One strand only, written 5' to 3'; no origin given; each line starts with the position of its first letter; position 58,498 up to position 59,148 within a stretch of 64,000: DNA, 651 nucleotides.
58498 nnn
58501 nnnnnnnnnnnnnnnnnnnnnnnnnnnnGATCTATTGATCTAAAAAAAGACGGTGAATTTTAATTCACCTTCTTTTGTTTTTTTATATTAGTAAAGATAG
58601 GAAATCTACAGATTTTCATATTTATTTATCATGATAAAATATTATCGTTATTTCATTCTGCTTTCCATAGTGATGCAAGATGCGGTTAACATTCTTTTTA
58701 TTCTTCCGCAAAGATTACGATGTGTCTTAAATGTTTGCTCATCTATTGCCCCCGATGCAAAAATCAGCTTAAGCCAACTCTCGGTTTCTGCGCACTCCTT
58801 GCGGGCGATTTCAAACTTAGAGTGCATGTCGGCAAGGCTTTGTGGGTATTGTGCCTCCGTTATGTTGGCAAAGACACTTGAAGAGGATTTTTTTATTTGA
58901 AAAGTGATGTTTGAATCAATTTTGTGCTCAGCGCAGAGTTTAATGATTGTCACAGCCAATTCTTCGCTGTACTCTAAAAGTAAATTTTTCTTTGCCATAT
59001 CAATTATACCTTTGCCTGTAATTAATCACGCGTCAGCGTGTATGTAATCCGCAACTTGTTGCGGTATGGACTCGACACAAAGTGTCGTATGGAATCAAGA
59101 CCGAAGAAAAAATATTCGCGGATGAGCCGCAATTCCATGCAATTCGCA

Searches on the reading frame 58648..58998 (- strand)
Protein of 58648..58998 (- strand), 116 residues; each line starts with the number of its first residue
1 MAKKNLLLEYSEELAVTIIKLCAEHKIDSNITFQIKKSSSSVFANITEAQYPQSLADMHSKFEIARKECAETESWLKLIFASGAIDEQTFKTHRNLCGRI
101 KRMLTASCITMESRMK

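Call 10: search_protein_families(library=pfam, proteins=[window:58648-58998:-], max_evalue=1)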
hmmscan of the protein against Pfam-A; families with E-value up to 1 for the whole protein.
window:58648-58998:- (116 aa): 2 families
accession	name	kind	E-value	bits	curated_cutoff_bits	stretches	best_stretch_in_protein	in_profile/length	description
PF05635.17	23S_rRNA_IVP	-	9.4e-20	71.3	33.8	1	8-105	6-105/106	23S rRNA-intervening sequence protein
PF10651.15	BppU_N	-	0.045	13.9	23.1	1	27-67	16-58/142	BppU N-terminal domain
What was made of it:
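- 58648..58998 (-): Four-helix-bundle protein gene (116 aa, PF05635 / 23S_rRNA_IVP). Its last 6 codons differ from the family, and the family's own terminator and 45-nt tail are missing. Call 10: E=9.4e-20.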

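Call 11: find_encoding_contigs(protein=window:58648-58998:-, flank=3000, max_places=10)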
Protein window:58648-58998:- (116 aa): 4 contigs read that carry it; 4 places shown.
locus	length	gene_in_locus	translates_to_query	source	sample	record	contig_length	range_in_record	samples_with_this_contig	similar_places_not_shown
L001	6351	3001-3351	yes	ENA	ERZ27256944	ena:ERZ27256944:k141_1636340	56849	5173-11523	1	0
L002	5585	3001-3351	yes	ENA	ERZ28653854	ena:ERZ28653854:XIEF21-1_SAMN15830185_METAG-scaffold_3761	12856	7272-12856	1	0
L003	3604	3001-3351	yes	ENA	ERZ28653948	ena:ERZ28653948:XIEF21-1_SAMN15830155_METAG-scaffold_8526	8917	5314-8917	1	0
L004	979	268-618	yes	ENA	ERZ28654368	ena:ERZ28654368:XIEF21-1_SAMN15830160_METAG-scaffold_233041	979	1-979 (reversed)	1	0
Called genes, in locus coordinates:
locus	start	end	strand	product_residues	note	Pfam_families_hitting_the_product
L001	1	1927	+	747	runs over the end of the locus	PF00521:DNA_topoisoIV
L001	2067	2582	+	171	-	PF12724:Flavodoxin_5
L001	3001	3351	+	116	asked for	PF05635:23S_rRNA_IVP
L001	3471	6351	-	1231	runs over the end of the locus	PF18072:FGAR-AT_linker, PF00586:AIRS (faint), PF02769:AIRS_C, PF13507:GATase_5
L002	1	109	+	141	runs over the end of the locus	PF00521:DNA_topoisoIV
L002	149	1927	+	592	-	PF00521:DNA_topoisoIV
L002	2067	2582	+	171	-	PF12724:Flavodoxin_5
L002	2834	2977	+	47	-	-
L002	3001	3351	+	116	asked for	PF05635:23S_rRNA_IVP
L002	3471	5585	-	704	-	?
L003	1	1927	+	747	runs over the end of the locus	PF00521:DNA_topoisoIV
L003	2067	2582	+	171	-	PF12724:Flavodoxin_5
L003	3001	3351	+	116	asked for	PF05635:23S_rRNA_IVP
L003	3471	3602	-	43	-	?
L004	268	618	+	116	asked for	PF05635:23S_rRNA_IVP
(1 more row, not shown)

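Call 12: find_homologous_proteins(query=window:58648-58998:-)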
Query window:58648-58998:- (116 aa): 1615 proteins with E <= 0.001 among 1616 candidates; the best 120 are listed.
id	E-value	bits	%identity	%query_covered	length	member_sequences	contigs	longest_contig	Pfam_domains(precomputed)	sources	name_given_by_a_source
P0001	4.4e-67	241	99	100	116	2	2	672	PF05635.18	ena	-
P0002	4.3e-61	221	89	100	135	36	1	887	PF05635.18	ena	-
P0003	6.6e-61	221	90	100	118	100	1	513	PF05635.18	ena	-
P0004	7.0e-60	217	88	98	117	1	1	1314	PF05635.18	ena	-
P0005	8.1e-60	217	88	100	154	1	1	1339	PF05635.18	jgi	-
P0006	1.7e-59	216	86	100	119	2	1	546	PF05635.18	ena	-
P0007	2.0e-59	216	87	98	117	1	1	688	PF05635.18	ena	-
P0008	2.0e-59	216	86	100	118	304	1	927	PF05635.18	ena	-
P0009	3.9e-59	215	87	100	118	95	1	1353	PF05635.18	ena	-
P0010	4.6e-59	215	86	100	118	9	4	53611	PF05635.18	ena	-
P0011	7.6e-59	214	86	98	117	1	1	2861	PF05635.18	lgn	-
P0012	2.6e-58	212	86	100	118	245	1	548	PF05635.18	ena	-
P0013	2.9e-58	212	89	98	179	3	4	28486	PF05635.18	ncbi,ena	-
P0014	3.0e-58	212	87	98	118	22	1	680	PF05635.18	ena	-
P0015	4.3e-58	212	85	100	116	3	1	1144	PF05635.18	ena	-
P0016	6.7e-58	211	85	100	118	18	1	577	PF05635.18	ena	-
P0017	7.2e-58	211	86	98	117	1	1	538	PF05635.18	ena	-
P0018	8.5e-58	211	85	100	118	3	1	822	PF05635.18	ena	-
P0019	9.8e-58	211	86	100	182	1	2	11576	PF05635.18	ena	-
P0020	1.1e-57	210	84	100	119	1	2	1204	PF05635.18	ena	-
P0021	1.1e-57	210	85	100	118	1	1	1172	PF05635.18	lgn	-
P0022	1.2e-57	210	84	100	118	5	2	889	PF05635.18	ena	-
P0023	1.2e-57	210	83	97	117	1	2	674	PF05635.18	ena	-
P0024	1.3e-57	210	84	100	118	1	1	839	PF05635.18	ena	-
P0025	1.4e-57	210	87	98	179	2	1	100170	PF05635.18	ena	-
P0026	1.5e-57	210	88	98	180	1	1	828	PF05635.18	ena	-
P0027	1.6e-57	210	84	100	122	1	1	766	PF05635.18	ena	-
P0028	1.6e-57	210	84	100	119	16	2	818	PF05635.18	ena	-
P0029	1.7e-57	210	86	98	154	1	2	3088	PF05635.18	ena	-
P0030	1.8e-57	210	85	98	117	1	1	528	PF05635.18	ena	-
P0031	1.9e-57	210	84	100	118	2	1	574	PF05635.18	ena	-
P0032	2.7e-57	209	86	98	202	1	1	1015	PF05635.18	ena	-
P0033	2.9e-57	209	86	98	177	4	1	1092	PF05635.18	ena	-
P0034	3.0e-57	209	84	100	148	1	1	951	PF05635.18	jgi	jgi:four helix bundle protein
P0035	3.6e-57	209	85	100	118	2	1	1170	PF05635.18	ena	-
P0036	4.3e-57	209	85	98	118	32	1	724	PF05635.18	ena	-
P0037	4.9e-57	208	84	100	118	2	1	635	PF05635.18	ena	-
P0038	5.2e-57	208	84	99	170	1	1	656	PF05635.18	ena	-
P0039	6.5e-57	208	85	97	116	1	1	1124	PF05635.18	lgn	-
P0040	8.5e-57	208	84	100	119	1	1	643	PF05635.18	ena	-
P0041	8.8e-57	208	84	100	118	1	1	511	PF05635.18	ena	-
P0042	1.3e-56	207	84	99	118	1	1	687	PF05635.18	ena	-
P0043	1.4e-56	207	84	100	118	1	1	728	PF05635.18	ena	-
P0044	1.6e-56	207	84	98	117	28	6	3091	PF05635.18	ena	-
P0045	3.2e-56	206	87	97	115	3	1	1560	PF05635.18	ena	-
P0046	3.4e-56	206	84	100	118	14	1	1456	PF05635.18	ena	-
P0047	3.6e-56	206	84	100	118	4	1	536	PF05635.18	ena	-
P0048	3.7e-56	206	83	100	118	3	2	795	PF05635.18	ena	-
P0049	3.9e-56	205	83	99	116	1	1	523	PF05635.18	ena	-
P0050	4.1e-56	205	84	100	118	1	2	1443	PF05635.18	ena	-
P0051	4.2e-56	205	86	97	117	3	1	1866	PF05635.18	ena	-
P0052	4.5e-56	205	85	97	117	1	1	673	PF05635.18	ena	-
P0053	4.6e-56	205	85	99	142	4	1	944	PF05635.18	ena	-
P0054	4.7e-56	205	84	97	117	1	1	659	PF05635.18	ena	-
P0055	5.3e-56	205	85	98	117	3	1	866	PF05635.18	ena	-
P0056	5.3e-56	205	84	98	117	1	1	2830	PF05635.18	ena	-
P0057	5.5e-56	205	83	98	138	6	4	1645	PF05635.18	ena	-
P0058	6.0e-56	205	84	98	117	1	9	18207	PF05635.18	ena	-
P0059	6.8e-56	205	81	100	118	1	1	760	PF05635.18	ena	-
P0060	7.1e-56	205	83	98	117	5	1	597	PF05635.18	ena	-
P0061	7.6e-56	205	83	97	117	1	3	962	PF05635.18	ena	-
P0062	8.0e-56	204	84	100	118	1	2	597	PF05635.18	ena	-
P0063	8.1e-56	204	84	100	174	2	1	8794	PF05635.18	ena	-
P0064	8.5e-56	204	82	98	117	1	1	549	PF05635.18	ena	-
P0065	8.7e-56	204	86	98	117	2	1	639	PF05635.18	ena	-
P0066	8.9e-56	204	88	97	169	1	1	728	PF05635.18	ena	-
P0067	8.9e-56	204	82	98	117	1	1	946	PF05635.18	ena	-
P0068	9.7e-56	204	85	98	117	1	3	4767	PF05635.18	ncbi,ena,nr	ncbi:MAG: four helix bundle protein [Clostridia bacterium]|nr:four helix bundle protein [Clostridia 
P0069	1.3e-55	204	83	98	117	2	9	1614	PF05635.18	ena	-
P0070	1.4e-55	204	82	98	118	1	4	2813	PF05635.18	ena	-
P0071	1.4e-55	204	83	98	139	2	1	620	PF05635.18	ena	-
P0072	1.5e-55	204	84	98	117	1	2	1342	PF05635.18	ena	-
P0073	1.6e-55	203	83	98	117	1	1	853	PF05635.18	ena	-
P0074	1.7e-55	203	83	98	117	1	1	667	PF05635.18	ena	-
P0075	1.8e-55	203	85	97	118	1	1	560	PF05635.18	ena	-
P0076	2.0e-55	203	82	98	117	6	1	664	PF05635.18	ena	-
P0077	2.0e-55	203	82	98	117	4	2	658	PF05635.18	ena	-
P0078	2.2e-55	203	82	98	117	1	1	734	PF05635.18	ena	-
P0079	2.3e-55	203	82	100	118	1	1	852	PF05635.18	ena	-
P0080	2.7e-55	203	83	97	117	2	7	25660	PF05635.18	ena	-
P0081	2.9e-55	203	82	98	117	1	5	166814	PF05635.18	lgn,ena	-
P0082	3.3e-55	202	82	100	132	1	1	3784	PF05635.18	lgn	-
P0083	3.4e-55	202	81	100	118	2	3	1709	PF05635.18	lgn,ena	-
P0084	3.4e-55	202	84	98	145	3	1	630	PF05635.18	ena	-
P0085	3.8e-55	202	83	97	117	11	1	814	PF05635.18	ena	-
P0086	4.2e-55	202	82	100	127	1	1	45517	PF05635.18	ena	-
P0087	4.3e-55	202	81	98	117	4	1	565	PF05635.18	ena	-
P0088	4.7e-55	202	89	92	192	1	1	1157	PF05635.18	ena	-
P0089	4.9e-55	202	81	100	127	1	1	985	PF05635.18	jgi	jgi:four helix bundle protein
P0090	5.9e-55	202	82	98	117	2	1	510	PF05635.18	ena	-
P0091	6.1e-55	202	81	100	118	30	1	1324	PF05635.18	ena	-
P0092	6.3e-55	202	83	100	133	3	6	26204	PF05635.18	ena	-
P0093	8.6e-55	201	82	98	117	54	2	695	PF05635.18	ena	-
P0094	8.9e-55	201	82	98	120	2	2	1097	PF05635.18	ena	-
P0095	9.0e-55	201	82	98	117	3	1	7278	PF05635.18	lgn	-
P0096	9.6e-55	201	82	98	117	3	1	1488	PF05635.18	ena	-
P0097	1.1e-54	201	86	97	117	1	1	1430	PF05635.18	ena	-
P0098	1.3e-54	201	82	100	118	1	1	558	PF05635.18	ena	-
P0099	1.5e-54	200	82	98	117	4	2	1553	PF05635.18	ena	-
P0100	1.7e-54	200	82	98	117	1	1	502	PF05635.18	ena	-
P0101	1.8e-54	200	82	98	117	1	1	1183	PF05635.18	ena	-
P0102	1.9e-54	200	82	100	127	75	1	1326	PF05635.18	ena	-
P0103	2.2e-54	200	83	98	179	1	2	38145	PF05635.18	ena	-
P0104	2.3e-54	200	81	100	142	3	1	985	PF05635.18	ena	-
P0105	2.3e-54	200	82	98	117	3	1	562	PF05635.18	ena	-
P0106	2.4e-54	200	80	100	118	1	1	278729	PF05635.18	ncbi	-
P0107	2.5e-54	200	82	98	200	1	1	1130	PF05635.18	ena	-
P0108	2.6e-54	200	82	98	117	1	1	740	PF05635.18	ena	-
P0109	2.9e-54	199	81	100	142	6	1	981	PF05635.18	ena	-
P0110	3.2e-54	199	82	97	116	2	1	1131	PF05635.18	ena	-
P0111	3.3e-54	199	79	100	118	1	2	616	PF05635.18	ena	-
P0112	3.5e-54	199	80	99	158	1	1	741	PF05635.18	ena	-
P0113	3.9e-54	199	81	100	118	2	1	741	PF05635.18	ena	-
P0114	4.1e-54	199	81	98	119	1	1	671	PF05635.18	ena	-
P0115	4.4e-54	199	83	98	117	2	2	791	PF05635.18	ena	-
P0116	4.5e-54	199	82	98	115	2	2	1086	PF05635.18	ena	-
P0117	4.5e-54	199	80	100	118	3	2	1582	PF05635.18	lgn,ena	-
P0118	4.5e-54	199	81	98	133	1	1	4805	PF05635.18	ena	-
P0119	4.6e-54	199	84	97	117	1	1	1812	PF05635.18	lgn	-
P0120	4.6e-54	199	82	100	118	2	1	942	PF05635.18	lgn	-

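Call 13: find_encoding_contigs(protein=P0010, flank=2500, max_places=4)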
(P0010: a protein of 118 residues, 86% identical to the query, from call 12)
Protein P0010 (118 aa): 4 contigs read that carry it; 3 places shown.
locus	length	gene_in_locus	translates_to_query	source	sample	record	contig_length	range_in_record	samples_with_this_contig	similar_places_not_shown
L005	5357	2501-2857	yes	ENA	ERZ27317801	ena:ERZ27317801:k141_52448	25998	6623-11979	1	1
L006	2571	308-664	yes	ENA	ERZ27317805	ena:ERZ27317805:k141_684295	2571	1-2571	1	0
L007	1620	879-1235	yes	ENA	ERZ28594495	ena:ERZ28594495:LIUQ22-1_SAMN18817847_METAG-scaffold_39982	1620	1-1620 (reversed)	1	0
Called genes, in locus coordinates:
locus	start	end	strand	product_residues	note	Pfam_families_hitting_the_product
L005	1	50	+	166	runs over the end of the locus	-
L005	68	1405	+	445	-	PF00919:UPF0004, PF04055:Radical_SAM, PF18693:TRAM_2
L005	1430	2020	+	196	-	PF01066:CDP-OH_P_transf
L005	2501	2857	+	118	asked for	PF05635:23S_rRNA_IVP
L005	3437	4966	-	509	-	-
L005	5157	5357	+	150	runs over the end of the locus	-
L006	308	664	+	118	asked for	PF05635:23S_rRNA_IVP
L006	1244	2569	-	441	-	?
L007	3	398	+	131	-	?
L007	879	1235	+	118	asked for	PF05635:23S_rRNA_IVP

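Call 14: find_encoding_contigs(protein=P0025, flank=2500, max_places=4)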
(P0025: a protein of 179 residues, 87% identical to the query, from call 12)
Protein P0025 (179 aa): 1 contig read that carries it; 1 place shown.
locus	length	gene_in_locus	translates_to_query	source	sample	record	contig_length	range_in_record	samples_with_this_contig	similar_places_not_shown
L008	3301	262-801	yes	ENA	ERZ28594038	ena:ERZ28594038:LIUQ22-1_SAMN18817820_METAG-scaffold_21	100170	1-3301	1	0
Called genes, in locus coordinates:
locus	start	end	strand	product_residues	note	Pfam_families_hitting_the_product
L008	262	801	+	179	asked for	PF05635:23S_rRNA_IVP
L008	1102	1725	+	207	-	-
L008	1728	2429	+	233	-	-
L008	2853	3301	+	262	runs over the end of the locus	PF08282:Hydrolase_3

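Call 15: find_encoding_contigs(protein=P0106, flank=2500, max_places=4)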
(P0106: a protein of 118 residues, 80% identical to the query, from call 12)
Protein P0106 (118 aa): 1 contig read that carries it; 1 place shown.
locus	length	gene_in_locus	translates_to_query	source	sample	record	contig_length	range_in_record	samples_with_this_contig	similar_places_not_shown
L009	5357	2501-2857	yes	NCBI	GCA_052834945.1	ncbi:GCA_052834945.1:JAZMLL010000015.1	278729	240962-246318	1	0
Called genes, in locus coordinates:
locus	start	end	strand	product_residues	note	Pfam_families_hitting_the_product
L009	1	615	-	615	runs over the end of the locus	PF00682:HMGL-like, PF22615:IPMS_D2, PF08502:LeuA_dimer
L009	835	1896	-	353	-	PF01063:Aminotran_4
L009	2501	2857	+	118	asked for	PF05635:23S_rRNA_IVP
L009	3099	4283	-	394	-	PF04513:Baculo_PEP_C (faint), PF05377:FlaC_arch (faint), PF07889:DUF1664 (faint), PF08614:ATG16 (faint), PF10046:BLOC1_2 (faint), PF25994:HH_AprE (faint), PF28422:CCDC89 (weak), PF07888:CALCOCO1 (weak), +8 more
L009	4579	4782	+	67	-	-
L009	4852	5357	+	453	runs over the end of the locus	PF02386:TrkH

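Call 16: find_encoding_contigs(protein=P0081, flank=2500, max_places=5)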
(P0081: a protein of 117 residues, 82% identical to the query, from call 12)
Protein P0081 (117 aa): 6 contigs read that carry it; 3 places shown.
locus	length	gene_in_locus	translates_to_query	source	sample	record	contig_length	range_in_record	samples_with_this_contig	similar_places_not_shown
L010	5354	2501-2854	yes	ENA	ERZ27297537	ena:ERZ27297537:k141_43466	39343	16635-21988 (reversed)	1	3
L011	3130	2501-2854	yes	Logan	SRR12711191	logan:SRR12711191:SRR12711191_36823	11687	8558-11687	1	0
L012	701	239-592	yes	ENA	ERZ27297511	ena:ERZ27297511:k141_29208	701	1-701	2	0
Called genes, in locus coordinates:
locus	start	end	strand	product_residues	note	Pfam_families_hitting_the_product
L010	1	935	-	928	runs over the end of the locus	PF02837:Glyco_hydro_2_N (faint)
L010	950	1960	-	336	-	PF12715:Abhydrolase_7, PF22244:GCE_fung (faint)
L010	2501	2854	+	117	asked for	PF05635:23S_rRNA_IVP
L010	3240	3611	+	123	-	PF14198:TnpV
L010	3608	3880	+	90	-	PF20648:DUF6809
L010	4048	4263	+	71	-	PF01381:HTH_3, PF13443:HTH_26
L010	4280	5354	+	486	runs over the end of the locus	PF04326:SLFN_AlbA_2, PF13749:HATPase_c_4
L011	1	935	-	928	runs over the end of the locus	PF02837:Glyco_hydro_2_N (faint)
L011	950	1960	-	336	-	PF12715:Abhydrolase_7, PF22244:GCE_fung (faint)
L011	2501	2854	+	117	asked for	PF05635:23S_rRNA_IVP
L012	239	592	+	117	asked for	PF05635:23S_rRNA_IVP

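Call 21: find_related_loci(query=window:58648-58998:-, collection=genome_contigs, flank=3000)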
Query window:58648-58998:- (116 aa) in genome_contigs; peptide patterns used: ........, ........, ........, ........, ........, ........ (x = any residue, [..] = any of these).
384 stretches matched a pattern; 144 encode a relative of the query (tblastn E <= 1e-3); the best 80 are kept; 80 distinct loci.
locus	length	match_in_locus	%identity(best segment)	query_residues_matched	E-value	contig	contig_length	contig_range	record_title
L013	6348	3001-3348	89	1-116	5e-68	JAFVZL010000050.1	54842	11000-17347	MAG: Clostridia bacterium isolate RGIG5535 Sheep_Colon.Co__c2874461, whole genome shotgun sequence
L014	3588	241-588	89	1-116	1e-67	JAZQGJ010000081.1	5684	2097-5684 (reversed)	MAG: Eubacteriales bacterium isolate T1900044631_TS20190097.MAGScoT_cleanbin_000004 SGB_1033_k141_1887055, whole genome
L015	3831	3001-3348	86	1-116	4e-67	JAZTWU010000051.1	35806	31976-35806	MAG: Eubacteriales bacterium isolate T1900045332_YK20190021.MAGScoT_cleanbin_000034 SGB_6540_k141_730291, whole genome s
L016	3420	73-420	86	1-116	1e-66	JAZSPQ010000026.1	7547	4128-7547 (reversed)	MAG: Acutalibacteraceae bacterium isolate T1900044545_TS20190011.MAGScoT_cleanbin_000058 SGB_130_k141_1719228, whole gen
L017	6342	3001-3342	88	3-116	2e-66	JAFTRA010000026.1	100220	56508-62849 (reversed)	MAG: Clostridia bacterium isolate RGIG4071 Roe_deer_Cecum.Co__c1116275, whole genome shotgun sequence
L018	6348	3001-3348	87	1-116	1e-66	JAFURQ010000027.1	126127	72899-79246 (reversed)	MAG: Clostridia bacterium isolate RGIG4763 Roe_deer_Rectum.Co__c2088518, whole genome shotgun sequence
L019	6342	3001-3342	89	3-116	4e-66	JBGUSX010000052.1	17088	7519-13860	MAG: Eubacteriales bacterium isolate fecal_MAG_83 fecal_MAG_83_contig_0052, whole genome shotgun sequence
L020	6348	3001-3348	86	1-116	4e-66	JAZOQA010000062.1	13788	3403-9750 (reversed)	MAG: Eubacteriales bacterium isolate T1900045570_YK20190264.MAGScoT_cleanbin_000004 SGB_7971_k141_124852, whole genome s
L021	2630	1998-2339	89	3-116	1e-66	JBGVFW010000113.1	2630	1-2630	MAG: Eubacteriales bacterium isolate fecal_MAG_381 fecal_MAG_381_contig_0113, whole genome shotgun sequence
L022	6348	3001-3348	84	1-116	4e-66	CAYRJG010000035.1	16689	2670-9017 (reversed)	MAG TPA_asm: uncultured Ruminococcus sp. isolate SRP315200_co1_654 genome assembly, contig: NODE_6755_length_16689_cov_9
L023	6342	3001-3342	89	3-116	8e-66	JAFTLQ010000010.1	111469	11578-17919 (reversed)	MAG: Clostridia bacterium isolate RGIG3931 Roe_deer_Cecum-3__c781, whole genome shotgun sequence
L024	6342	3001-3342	86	3-116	1e-65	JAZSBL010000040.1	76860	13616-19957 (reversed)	MAG: Eubacteriales bacterium isolate T1900044928_TS20190394.MAGScoT_cleanbin_000010 SGB_3396_k141_2504011, whole genome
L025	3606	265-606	86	3-116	3e-65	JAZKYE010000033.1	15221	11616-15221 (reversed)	MAG: Eubacteriales bacterium isolate T1900045105_TC20190099.MAGScoT_cleanbin_000006 SGB_4778_k141_3191800, whole genome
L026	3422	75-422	84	1-116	4e-65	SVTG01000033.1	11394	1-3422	MAG: Oscillospiraceae bacterium isolate SIG689 NODE_93251_length_11394_cov_4.419455, whole genome shotgun sequence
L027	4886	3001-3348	84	1-116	1e-64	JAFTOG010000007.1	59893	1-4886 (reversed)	MAG: Clostridia bacterium isolate RGIG3999 Roe_deer_Cecum-4__c36732, whole genome shotgun sequence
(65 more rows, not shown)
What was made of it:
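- Assemblies often break at the element (calls 12, 21).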

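Call 76: search_dna_similar(query=window:58648-58998:-, collection=phages, mode=protein, max_rows=15, max_evalue=0.001)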
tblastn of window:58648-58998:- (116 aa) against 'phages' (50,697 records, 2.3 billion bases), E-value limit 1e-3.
Records with a match: 2; places in all: 2; records where one place covers at least 80% of the query: 2.
Best place of each record, by identity: <60% 2.
By first word of the organism name: Bacteriophage 2.
By host as written in the record: - 2.
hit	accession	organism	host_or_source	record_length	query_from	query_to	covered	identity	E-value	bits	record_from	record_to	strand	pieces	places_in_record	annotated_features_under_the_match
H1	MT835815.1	Bacteriophage sp.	human fecal samples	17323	1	116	100%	42.0%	3e-20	90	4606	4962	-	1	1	record has no annotation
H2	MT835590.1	Bacteriophage sp.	human fecal samples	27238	1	110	95%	41.8%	7e-17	80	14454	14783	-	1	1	record has no annotation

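Call 77: search_dna_similar(query=window:58648-58998:-, collection=plasmids, mode=protein, max_rows=15, max_evalue=0.001)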
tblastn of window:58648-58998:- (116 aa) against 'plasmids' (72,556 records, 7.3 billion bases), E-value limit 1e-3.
Records with a match: 21; places in all: 27; records where one place covers at least 80% of the query: 17.
Best place of each record, by identity: <60% 21.
By first word of the organism name: Nostoc 14; Bernardetia 1; Treponema 1; Dolichospermum 1; Anabaena 1; Monoglobus 1; Euhalothece 1; Aulosira 1.
By predicted mobility (MOB-suite, as given by PLSDB): non-mobilizable 11; conjugative 8; mobilizable 2.
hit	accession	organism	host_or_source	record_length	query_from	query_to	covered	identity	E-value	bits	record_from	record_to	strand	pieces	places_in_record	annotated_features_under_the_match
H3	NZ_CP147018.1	Bernardetia sp. Wsw4-3y2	Red alga,Red algae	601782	4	116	97%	35.3%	8e-10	61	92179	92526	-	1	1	four helix bundle protein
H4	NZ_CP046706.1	Nostoc sp. ATCC 53789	-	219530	1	116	100%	30.8%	2e-8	57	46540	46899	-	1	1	four helix bundle protein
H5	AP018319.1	Nostoc sp. HK-01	-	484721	1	115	99%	31.1%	4e-7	54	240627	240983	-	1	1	hypothetical protein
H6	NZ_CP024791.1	Nostoc flagelliforme CCNUN1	cell culture,desert soil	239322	14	107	81%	37.8%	5e-8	56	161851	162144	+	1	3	four helix bundle protein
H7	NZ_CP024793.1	Nostoc flagelliforme CCNUN1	cell culture,desert soil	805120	14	107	81%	37.8%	5e-8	56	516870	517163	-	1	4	four helix bundle protein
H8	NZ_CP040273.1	Nostoc sp. C052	Blasia pusilla,pure culture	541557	14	107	81%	37.8%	1e-7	55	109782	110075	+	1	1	four helix bundle protein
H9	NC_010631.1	Nostoc punctiforme PCC 73102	-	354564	1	115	99%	30.8%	1e-6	52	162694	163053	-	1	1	four helix bundle protein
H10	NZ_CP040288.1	Nostoc sp. C057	Phaeoceros,pure culture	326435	1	116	100%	30.0%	2e-7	54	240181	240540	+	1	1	four helix bundle protein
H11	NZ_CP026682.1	Nostoc sp. 'Peltigera membranacea cyanobiont' N6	Lichen thallus,Peltigera membranacea ...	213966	1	107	92%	32.4%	7e-8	56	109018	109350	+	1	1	four helix bundle protein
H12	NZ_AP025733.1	Nostoc cf. commune SO-36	-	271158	9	115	92%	32.4%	5e-7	54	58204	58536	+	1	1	four helix bundle protein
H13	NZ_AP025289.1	Treponema saccharophilum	-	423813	5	86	71%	41.9%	2e-6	52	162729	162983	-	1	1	four helix bundle protein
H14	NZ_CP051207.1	Dolichospermum flos-aquae CCAP 1403/13F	cell culture,freshwater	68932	9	107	85%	34.0%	1e-7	55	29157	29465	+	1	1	four helix bundle protein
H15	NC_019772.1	Anabaena cylindrica PCC 7122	water, most likely pond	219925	9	106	84%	33.3%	4e-6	51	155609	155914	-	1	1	four helix bundle protein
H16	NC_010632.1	Nostoc punctiforme PCC 73102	-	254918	14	107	81%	34.7%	1e-7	55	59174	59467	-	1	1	four helix bundle protein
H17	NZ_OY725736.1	Monoglobus pectinilyticus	-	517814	3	106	90%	30.8%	5e-6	50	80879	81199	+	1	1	none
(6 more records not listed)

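Call 78: search_solved_structures(query=window:58648-58998:-, max_evalue=1)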
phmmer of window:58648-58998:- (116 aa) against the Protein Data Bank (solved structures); distinct sequences matched with E-value up to 1: 1.
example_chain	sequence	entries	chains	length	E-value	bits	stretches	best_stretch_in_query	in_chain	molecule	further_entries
2rld_A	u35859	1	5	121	9.4e-11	45.3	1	3-107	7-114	Uncharacterized protein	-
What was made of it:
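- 58648..58998 (-): Call 78: PDB 2RLD, E=9.4e-11.
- On PF05635 / 23S_rRNA_IVP four-helix-bundle proteins: PDB 2RLD, E=9.4e-11 (call 78).
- It is homologous to 2RLD, which has 5 chains (call 78).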

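Call 79: get_annotated_region(hit=H1, flank=1200)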
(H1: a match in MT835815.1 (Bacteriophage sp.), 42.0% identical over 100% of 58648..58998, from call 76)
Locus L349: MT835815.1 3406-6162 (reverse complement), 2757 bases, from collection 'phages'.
description: UNVERIFIED: Bacteriophage sp. clone scaffold_749 genomic sequence.
organism: Bacteriophage sp. (NCBI taxid 38018)
taxonomy: Viruses
host: -; source: human fecal samples; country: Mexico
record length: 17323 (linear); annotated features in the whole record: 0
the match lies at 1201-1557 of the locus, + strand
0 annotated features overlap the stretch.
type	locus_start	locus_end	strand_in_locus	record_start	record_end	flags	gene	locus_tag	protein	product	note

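Call 80: get_annotated_region(hit=H2, flank=1200)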
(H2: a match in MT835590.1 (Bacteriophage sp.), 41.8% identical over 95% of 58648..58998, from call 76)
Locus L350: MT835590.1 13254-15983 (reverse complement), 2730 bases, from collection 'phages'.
description: UNVERIFIED: Bacteriophage sp. clone scaffold_249 genomic sequence.
organism: Bacteriophage sp. (NCBI taxid 38018)
taxonomy: Viruses
host: -; source: human fecal samples; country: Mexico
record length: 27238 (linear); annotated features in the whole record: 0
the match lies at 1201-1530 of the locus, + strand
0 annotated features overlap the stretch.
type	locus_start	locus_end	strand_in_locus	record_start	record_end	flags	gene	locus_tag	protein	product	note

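Call 98: get_annotated_region(hit=H17, flank=700)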
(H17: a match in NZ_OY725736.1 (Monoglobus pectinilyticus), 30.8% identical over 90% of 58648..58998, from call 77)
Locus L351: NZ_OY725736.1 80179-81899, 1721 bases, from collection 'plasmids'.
description: Monoglobus pectinilyticus strain Ruminococcaceae species TSDC17.2-1.2 plasmid 12, complete sequence
organism: Monoglobus pectinilyticus (NCBI taxid 1981510)
taxonomy: Bacteria; Bacillota; Clostridia; Monoglobales; Monoglobaceae; Monoglobus; Monoglobus pectinilyticus
host: -; source: -; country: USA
typing (MOB-suite, as given by PLSDB): non-mobilizable
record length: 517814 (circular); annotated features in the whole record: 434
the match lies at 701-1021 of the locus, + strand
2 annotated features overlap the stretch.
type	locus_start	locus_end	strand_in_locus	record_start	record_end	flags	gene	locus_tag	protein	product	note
CDS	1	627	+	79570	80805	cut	-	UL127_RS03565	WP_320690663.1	restriction endonuclease subunit S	GO:0006304 - DNA modification [Evidence IEA]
CDS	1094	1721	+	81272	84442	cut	-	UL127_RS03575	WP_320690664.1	HsdR family type I site-specific deoxyribonuclease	GO:0009307 - DNA restriction-modification system [Evidence IEA]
